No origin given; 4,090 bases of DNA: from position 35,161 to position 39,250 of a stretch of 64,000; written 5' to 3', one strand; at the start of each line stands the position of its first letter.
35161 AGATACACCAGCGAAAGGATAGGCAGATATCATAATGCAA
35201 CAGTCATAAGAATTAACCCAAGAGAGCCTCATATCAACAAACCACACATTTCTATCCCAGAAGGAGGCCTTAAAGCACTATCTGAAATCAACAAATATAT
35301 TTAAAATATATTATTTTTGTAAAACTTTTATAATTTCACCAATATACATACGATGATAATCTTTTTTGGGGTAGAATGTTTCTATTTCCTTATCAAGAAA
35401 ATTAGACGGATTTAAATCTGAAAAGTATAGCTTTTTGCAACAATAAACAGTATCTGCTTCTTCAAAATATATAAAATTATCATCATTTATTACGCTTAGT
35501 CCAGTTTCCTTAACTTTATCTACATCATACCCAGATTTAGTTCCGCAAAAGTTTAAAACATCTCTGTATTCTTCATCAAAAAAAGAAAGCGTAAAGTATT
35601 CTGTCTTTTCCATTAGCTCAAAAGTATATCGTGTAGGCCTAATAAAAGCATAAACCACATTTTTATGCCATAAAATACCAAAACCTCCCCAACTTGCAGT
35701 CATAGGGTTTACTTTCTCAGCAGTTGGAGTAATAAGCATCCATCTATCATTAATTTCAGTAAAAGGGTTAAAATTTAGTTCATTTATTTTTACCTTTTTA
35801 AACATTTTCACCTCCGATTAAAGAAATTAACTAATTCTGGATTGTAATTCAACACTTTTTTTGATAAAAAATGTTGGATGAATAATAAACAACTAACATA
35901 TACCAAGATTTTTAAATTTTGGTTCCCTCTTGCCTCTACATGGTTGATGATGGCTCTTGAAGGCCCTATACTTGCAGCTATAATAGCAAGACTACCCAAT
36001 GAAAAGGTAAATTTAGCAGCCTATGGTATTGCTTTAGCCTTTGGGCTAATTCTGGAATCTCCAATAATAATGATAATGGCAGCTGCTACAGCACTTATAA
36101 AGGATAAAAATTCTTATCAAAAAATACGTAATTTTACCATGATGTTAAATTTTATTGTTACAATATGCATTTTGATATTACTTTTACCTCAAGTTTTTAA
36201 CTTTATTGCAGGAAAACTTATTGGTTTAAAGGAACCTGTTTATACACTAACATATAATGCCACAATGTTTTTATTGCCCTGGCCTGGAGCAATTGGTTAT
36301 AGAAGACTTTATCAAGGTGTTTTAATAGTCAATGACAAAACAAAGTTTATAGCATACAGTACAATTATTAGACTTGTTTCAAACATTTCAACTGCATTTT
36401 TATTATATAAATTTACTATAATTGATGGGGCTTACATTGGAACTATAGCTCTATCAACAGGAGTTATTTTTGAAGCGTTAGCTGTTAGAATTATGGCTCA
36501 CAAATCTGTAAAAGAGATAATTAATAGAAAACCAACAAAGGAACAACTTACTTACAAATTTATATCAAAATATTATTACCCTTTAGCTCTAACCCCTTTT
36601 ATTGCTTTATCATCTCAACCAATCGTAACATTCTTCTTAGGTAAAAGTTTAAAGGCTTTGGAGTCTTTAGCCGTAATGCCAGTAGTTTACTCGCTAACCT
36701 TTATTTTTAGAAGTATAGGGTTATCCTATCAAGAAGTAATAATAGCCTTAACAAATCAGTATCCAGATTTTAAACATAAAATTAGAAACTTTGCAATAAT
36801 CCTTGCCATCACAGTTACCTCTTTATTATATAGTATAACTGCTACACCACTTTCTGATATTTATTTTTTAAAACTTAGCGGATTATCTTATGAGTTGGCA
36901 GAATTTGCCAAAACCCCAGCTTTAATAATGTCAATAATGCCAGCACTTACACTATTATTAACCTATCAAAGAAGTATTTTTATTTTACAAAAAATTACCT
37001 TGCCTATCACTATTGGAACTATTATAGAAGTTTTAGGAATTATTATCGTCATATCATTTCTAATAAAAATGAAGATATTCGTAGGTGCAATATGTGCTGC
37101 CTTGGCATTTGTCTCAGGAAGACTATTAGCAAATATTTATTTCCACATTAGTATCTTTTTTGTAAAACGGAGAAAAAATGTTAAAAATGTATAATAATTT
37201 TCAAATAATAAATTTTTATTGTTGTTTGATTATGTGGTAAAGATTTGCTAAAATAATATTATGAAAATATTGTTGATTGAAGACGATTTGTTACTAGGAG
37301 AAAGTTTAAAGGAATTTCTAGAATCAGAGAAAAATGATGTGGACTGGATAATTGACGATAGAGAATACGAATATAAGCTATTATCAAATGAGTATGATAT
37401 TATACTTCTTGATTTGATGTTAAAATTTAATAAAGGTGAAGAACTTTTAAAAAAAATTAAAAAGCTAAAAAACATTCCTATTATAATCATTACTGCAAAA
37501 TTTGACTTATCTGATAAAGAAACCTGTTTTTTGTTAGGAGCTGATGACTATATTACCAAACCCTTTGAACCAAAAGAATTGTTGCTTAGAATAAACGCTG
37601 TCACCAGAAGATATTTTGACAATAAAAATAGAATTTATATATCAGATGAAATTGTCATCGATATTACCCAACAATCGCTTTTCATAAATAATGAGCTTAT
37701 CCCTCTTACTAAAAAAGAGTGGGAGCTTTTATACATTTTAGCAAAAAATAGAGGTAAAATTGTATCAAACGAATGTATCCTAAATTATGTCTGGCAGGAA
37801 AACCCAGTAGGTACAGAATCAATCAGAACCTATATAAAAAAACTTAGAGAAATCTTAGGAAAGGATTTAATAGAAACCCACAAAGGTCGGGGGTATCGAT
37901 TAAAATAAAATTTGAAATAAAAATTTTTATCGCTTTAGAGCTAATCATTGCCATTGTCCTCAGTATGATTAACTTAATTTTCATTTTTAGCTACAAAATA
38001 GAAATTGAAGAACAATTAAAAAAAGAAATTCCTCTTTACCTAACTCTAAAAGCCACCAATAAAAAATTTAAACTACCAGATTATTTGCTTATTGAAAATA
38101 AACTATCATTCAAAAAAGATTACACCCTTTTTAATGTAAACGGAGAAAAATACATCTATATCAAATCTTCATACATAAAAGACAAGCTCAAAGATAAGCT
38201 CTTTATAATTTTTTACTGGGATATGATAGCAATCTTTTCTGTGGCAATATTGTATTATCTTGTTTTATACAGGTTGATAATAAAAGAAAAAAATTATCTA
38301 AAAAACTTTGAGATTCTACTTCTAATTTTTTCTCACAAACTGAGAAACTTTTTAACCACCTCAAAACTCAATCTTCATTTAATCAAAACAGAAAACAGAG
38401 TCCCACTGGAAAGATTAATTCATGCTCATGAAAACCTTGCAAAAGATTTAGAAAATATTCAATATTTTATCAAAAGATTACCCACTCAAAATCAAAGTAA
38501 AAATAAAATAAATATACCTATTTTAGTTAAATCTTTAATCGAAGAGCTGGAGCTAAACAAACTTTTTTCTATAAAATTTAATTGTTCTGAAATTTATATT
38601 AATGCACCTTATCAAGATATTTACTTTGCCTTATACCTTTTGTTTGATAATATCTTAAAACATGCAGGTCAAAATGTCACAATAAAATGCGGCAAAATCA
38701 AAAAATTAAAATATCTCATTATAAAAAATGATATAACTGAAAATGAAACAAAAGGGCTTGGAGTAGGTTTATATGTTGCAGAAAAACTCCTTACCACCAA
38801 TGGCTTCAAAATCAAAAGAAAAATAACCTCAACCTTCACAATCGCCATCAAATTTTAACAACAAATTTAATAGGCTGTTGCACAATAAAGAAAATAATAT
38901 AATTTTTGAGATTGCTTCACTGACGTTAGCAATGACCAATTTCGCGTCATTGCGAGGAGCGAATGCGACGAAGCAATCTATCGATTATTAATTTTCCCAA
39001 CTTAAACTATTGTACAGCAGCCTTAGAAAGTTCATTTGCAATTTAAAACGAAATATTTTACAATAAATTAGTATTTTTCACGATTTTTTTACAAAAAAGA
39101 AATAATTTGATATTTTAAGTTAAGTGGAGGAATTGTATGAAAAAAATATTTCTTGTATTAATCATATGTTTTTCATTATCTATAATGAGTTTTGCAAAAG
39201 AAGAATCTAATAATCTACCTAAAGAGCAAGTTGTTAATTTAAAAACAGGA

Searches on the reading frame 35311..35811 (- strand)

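Call 71: search_protein_families(library=pfam, max_evalue=0.00001, proteins=[window:35311-35811:-])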
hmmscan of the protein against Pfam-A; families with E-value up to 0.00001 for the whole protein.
window:35311-35811:- (166 aa): 1 family
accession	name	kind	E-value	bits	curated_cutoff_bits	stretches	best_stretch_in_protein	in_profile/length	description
PF01613.24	Flavin_Reduct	-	1.8e-08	35.1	27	1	29-127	14-112/153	Flavin reductase like domain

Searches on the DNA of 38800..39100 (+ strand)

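Call 25: search_dna_similar(query=window:38856-39039:+, collection=plasmids, mode=distant, max_evalue=0.01, max_rows=30)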
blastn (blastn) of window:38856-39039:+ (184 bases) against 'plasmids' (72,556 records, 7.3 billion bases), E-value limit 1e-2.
Records with a match: 4; places in all: 4; records where one place covers at least 80% of the query: 0.
Best place of each record, by identity: 95-99% 2; 90-95% 2.
By first word of the organism name: Methylosinus 2; Methylocystis 2.
By predicted mobility (MOB-suite, as given by PLSDB): non-mobilizable 2; mobilizable 2.
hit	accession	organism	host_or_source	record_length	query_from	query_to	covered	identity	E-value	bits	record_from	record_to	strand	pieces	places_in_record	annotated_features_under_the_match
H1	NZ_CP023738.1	Methylosinus trichosporium OB3b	isolate,soil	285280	90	123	18%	97.1%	8e-5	55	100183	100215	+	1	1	none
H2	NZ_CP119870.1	Methylosinus trichosporium OB3b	Whole Organism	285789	90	123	18%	97.1%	8e-5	55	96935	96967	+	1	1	none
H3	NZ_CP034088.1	Methylocystis rosea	cell culture,groundwater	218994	90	123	18%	94.1%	8e-5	54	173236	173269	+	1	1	none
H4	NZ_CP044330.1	Methylocystis rosea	-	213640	90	123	18%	94.1%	8e-5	54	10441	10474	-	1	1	none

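Call 42: search_rna_families(source=window, start=38800, end=39100, threshold=evalue, max_evalue=10)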
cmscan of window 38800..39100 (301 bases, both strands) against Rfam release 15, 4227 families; matches with E-value up to 10: 3.
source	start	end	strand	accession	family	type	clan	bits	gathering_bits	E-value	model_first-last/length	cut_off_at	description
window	38813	38857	-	RF00588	SNORD41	Gene; snRNA; snoRNA; CD-box;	CL00058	14.4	41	5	1-70/70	no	Small nucleolar RNA SNORD41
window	38838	38924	-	RF01796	frnS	Gene; sRNA;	-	13.9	60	6.9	1-119/119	no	Fumarate/nitrate reductase regulator sRNA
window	38880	38923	+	RF01196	snoZ30a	Gene; snRNA; snoRNA; CD-box;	-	12.3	80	6.3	1-92/92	no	Small nucleolar RNA Z30a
